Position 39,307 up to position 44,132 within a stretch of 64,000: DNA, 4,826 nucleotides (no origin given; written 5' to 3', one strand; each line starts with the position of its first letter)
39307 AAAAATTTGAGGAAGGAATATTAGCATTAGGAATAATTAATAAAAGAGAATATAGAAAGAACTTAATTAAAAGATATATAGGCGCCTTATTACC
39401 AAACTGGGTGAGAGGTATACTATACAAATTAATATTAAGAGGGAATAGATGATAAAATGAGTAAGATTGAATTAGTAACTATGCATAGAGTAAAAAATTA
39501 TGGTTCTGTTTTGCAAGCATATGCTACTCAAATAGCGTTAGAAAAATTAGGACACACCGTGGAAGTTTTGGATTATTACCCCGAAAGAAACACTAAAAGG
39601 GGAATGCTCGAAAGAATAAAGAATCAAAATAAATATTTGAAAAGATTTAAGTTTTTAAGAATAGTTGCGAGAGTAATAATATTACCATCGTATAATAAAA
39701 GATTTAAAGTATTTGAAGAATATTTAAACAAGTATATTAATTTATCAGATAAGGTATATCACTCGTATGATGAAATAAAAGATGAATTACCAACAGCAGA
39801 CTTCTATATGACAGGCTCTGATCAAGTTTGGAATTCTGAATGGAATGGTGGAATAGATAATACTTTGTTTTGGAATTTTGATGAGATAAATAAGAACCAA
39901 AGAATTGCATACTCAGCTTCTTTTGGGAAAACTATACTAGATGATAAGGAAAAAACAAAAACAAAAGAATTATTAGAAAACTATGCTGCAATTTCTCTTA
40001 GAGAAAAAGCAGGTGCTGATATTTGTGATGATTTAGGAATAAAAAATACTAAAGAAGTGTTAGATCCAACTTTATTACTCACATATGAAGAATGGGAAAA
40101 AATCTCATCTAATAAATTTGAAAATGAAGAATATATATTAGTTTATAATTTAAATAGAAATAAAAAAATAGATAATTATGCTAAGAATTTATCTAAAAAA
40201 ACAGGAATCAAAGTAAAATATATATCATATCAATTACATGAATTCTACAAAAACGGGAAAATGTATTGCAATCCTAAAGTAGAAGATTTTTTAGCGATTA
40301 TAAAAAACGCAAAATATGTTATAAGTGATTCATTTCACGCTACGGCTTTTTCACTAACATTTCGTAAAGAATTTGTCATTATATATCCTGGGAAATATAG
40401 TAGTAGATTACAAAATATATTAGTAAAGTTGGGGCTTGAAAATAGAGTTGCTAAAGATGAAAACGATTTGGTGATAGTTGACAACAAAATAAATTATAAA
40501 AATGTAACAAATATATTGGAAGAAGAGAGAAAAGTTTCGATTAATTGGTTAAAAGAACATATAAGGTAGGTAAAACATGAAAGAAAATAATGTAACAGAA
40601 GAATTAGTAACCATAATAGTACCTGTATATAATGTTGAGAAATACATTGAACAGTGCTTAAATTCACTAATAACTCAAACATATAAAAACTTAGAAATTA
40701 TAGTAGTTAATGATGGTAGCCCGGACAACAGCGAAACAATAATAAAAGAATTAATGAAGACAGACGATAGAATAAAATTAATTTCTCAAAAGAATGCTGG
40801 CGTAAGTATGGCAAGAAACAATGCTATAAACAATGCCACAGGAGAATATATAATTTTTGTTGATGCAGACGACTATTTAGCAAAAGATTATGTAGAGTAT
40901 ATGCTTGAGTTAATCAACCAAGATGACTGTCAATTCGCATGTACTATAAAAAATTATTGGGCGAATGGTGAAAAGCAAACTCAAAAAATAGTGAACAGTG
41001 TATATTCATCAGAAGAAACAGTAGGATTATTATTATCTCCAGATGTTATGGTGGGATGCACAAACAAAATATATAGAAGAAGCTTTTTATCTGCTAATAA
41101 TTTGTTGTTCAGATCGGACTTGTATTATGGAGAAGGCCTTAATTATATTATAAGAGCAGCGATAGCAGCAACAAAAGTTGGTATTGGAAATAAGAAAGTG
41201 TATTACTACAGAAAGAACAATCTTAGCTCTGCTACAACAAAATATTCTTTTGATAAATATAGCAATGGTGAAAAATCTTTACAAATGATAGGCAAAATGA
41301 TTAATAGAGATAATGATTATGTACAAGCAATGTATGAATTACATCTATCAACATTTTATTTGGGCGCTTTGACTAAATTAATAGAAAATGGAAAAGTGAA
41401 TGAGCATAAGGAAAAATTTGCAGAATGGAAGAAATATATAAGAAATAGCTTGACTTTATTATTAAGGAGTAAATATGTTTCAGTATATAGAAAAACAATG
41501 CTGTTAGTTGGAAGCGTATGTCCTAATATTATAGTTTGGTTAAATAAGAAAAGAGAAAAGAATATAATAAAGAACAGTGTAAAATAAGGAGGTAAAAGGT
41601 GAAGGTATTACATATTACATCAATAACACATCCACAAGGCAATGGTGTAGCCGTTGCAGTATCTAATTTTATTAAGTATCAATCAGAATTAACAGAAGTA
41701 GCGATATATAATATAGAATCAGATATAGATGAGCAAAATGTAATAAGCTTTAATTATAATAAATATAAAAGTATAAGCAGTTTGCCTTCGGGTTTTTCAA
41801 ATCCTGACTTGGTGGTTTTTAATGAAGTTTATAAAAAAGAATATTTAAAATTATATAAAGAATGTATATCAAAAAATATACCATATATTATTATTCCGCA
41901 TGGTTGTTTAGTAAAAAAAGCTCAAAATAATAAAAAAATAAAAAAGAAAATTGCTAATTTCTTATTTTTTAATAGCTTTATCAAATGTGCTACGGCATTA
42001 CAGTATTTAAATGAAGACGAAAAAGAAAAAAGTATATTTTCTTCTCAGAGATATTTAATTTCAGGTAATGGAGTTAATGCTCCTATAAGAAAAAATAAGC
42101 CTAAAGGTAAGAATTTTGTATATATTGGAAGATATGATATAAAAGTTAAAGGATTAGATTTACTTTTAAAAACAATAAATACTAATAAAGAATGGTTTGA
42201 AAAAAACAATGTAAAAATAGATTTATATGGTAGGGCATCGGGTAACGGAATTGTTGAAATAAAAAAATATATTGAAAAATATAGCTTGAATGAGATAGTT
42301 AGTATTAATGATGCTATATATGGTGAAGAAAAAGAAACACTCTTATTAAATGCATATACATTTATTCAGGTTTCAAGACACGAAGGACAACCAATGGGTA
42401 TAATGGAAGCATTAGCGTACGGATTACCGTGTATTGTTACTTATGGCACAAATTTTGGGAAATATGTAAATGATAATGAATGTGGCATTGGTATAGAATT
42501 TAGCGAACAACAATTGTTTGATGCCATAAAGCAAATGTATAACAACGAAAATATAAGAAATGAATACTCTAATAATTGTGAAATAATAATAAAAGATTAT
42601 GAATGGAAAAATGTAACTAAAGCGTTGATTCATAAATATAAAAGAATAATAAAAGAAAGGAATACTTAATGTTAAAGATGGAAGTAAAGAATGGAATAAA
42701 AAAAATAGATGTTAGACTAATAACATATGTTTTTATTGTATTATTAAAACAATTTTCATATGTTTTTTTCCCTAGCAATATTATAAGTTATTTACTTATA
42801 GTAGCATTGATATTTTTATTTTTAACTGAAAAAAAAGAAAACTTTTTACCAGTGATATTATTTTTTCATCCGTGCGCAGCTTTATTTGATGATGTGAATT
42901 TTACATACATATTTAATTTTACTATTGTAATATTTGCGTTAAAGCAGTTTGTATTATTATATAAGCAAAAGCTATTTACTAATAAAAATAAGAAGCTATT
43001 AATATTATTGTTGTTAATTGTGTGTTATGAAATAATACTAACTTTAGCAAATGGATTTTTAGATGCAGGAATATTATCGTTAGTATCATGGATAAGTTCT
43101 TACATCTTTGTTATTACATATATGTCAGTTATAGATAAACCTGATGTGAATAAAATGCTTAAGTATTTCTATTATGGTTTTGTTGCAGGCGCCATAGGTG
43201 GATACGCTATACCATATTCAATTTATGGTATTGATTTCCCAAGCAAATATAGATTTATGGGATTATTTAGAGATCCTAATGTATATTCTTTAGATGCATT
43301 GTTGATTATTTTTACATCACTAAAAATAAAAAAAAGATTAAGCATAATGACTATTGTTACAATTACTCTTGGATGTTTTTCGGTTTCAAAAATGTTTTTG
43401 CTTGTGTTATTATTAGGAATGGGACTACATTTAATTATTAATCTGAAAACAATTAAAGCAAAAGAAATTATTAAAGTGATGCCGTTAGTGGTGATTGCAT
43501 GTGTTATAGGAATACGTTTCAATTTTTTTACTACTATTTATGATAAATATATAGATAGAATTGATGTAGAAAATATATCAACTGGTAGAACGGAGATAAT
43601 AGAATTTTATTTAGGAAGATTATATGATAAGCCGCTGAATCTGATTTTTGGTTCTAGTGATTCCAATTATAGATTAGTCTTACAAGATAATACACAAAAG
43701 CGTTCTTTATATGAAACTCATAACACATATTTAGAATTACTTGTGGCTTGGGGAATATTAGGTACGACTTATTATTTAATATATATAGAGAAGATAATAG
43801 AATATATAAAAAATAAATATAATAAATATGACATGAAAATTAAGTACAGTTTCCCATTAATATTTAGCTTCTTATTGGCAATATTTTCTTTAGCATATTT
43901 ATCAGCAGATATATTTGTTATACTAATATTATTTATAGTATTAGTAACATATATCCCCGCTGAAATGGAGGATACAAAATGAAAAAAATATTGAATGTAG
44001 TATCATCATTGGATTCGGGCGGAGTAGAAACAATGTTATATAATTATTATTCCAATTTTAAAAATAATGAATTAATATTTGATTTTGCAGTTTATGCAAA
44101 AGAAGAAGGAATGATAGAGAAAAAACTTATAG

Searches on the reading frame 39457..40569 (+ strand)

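Call 63: search_protein_families(library=pfam, proteins=[window:39457-40569:+], max_evalue=0.00001)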
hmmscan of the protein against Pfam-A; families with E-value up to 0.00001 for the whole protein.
window:39457-40569:+ (370 aa): 1 family
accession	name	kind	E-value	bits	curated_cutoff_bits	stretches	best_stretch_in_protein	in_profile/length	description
PF04230.19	PS_pyruv_trans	-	2.9e-39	136.1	25.3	1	14-310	1-277/280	Polysaccharide pyruvyl transferase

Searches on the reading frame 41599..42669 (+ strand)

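Call 63: search_protein_families(library=pfam, proteins=[window:41599-42669:+], max_evalue=0.00001)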
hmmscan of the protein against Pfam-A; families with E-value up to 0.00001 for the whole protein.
window:41599-42669:+ (356 aa): 3 families
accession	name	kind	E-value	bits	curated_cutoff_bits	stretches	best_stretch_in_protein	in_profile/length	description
PF00534.26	Glycos_transf_1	-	6.7e-21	75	26.4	1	167-326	12-168/172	Glycosyl transferases group 1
PF13692.12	Glyco_trans_1_4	-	6.8e-16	59.3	27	1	171-316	2-142/142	Glycosyl transferases group 1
PF20706.3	GT4-conflict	-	1.8e-07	31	26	1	164-300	189-327/385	Family 4 Glycosyltransferase in conflict systems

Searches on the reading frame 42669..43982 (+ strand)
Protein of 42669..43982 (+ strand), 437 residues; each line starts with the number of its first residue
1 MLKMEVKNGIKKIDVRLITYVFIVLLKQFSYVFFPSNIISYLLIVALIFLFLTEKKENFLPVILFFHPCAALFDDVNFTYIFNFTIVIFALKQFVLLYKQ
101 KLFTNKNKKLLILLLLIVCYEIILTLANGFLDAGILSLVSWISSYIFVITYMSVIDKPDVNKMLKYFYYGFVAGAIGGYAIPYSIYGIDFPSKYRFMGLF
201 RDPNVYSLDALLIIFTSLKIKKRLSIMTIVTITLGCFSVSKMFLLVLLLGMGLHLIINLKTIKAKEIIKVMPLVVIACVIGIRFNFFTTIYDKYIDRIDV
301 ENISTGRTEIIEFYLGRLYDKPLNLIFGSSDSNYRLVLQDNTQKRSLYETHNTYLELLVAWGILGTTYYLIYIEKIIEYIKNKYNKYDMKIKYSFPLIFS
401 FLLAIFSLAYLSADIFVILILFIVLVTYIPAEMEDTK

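Call 63: search_protein_families(library=pfam, proteins=[window:42669-43982:+], max_evalue=0.00001)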
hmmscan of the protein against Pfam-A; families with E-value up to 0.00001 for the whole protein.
window:42669-43982:+ (437 aa): 1 family
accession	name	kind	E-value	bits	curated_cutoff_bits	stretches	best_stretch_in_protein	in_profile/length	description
PF04932.20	Wzy_C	-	2.3e-10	40.9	31.7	1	228-369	3-148/149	O-Antigen ligase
